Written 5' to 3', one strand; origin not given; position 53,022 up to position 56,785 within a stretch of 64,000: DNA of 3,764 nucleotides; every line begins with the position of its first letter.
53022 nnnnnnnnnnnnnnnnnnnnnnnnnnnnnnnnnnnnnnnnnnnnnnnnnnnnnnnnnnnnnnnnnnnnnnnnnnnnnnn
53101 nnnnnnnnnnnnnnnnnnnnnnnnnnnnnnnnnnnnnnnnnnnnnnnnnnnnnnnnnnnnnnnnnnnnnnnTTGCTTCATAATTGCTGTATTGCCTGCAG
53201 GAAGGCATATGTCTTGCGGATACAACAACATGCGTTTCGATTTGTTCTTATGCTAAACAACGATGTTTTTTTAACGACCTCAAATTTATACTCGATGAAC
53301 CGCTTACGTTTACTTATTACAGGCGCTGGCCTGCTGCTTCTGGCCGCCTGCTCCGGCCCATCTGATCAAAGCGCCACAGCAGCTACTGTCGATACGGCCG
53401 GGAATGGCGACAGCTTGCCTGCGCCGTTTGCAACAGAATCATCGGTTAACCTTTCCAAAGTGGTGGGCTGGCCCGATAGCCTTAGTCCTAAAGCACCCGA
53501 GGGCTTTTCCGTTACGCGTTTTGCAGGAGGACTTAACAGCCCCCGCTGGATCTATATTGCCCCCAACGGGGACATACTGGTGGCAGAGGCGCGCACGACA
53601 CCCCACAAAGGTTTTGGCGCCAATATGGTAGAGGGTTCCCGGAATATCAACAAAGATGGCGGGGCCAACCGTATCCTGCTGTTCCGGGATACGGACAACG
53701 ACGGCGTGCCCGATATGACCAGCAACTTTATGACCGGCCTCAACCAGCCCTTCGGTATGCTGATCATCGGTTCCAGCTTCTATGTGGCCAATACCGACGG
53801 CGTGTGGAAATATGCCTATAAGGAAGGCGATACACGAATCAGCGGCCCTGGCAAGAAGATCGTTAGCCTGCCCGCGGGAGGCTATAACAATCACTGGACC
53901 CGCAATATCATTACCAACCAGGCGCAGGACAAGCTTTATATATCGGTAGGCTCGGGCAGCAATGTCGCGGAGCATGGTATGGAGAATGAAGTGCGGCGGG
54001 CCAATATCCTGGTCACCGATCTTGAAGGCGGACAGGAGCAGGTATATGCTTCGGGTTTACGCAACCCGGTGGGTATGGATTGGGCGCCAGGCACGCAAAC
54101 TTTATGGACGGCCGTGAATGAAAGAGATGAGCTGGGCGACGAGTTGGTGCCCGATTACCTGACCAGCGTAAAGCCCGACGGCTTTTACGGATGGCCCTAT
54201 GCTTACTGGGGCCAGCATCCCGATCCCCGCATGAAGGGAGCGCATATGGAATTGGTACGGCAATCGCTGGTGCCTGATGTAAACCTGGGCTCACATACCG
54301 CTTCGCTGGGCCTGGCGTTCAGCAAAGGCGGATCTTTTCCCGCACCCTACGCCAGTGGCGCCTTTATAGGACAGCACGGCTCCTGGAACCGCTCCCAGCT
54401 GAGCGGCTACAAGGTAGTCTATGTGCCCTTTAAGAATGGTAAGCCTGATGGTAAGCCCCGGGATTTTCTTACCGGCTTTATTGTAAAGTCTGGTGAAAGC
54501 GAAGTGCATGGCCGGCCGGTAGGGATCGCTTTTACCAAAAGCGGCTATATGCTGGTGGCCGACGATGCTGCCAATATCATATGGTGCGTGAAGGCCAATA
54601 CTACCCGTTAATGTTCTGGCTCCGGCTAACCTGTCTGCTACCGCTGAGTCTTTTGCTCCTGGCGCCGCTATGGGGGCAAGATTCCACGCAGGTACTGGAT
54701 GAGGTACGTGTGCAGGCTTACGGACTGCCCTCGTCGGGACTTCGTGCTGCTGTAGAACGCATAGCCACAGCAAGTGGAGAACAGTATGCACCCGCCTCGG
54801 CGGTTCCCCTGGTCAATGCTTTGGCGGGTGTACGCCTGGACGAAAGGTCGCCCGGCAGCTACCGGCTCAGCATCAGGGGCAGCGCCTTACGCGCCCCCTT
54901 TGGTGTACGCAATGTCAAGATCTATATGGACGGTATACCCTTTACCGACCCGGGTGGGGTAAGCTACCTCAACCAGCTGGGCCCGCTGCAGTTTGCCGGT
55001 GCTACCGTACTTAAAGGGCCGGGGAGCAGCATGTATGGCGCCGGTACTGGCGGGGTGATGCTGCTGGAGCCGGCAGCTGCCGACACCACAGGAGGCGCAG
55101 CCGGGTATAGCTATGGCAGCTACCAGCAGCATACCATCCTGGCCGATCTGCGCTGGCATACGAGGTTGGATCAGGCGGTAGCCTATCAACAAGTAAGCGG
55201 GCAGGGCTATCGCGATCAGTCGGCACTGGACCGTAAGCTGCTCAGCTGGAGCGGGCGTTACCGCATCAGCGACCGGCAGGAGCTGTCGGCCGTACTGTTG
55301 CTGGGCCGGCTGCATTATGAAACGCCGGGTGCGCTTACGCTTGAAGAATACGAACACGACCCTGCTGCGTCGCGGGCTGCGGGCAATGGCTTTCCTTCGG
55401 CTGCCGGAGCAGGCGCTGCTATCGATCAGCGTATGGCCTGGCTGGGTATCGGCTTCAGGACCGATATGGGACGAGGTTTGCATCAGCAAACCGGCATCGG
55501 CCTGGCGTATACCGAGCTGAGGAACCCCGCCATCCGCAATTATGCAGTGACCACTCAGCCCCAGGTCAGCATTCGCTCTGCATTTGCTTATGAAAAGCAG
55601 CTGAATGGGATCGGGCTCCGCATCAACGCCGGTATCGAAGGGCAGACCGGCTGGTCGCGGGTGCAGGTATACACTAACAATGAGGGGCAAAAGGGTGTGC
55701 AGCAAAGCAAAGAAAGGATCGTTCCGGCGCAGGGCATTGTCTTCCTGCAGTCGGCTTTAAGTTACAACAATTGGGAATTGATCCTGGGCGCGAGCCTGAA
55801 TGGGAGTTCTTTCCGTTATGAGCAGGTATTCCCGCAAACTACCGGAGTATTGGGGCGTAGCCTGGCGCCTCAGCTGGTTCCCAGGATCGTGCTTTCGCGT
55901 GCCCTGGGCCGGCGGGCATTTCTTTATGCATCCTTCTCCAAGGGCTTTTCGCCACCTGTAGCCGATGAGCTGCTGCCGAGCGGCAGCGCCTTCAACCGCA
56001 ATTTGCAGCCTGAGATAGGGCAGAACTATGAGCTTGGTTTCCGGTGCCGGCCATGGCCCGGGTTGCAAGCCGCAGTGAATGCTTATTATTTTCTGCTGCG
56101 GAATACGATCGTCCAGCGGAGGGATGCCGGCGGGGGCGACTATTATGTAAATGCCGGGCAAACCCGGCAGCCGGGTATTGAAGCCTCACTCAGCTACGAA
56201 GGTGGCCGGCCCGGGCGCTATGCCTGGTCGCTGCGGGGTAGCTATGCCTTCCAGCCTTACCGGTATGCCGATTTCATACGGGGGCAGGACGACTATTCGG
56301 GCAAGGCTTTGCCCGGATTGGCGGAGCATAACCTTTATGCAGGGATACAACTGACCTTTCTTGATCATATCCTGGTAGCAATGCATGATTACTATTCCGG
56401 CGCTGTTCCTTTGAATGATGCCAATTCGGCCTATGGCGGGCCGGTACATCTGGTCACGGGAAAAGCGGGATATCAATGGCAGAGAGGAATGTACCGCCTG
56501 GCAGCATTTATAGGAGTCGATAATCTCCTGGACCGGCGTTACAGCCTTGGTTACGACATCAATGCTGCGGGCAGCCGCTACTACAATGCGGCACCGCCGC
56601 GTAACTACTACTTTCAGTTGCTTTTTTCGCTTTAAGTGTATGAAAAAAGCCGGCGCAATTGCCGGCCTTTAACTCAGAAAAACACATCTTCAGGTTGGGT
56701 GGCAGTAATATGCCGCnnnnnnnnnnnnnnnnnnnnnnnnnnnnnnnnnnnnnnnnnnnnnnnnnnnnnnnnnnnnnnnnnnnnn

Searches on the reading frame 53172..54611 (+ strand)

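Call 29: search_protein_families(library=pfam, proteins=[window:53172-54611:+], max_evalue=0.00001)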
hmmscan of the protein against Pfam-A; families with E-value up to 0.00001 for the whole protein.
window:53172-54611:+ (479 aa): 2 families
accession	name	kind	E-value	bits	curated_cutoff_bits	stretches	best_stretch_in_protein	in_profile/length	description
PF07995.17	GSDH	-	3.8e-09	36.7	25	1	283-391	167-268/332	Glucose / Sorbosone dehydrogenase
PF23500.1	DUF7133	-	7.3e-09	35.8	27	1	109-400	12-290/385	Domain of unknown function (DUF7133)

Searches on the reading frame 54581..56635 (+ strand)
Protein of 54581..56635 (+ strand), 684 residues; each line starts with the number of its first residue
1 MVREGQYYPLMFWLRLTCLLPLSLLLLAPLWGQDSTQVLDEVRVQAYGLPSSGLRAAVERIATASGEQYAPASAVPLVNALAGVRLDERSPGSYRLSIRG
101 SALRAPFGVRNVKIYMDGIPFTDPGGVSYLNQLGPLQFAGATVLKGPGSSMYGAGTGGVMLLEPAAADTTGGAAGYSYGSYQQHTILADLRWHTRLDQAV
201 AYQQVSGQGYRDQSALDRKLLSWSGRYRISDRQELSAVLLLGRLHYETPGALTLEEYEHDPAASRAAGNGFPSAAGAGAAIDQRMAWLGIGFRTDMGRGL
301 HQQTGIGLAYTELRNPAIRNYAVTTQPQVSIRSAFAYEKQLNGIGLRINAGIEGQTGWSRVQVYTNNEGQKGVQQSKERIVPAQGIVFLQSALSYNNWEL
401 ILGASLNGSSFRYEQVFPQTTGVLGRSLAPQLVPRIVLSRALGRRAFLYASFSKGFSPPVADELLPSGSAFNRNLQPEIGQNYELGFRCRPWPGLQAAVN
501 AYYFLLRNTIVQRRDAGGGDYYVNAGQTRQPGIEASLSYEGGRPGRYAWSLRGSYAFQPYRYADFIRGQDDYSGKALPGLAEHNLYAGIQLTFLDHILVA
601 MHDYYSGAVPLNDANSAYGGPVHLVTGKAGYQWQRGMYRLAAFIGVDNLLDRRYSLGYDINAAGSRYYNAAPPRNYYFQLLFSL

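Call 29: search_protein_families(library=pfam, proteins=[window:54581-56635:+], max_evalue=0.00001)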
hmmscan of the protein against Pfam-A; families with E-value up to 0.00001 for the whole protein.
window:54581-56635:+ (684 aa): 2 families
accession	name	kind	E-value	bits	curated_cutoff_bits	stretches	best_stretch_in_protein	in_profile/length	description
PF00593.30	TonB_dep_Rec_b-barrel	-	1.8e-27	97.7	27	1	264-649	42-436/436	TonB dependent receptor-like, beta-barrel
PF07715.20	Plug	-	2.4e-09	38.1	23.9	1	68-158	19-106/107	TonB-dependent Receptor Plug Domain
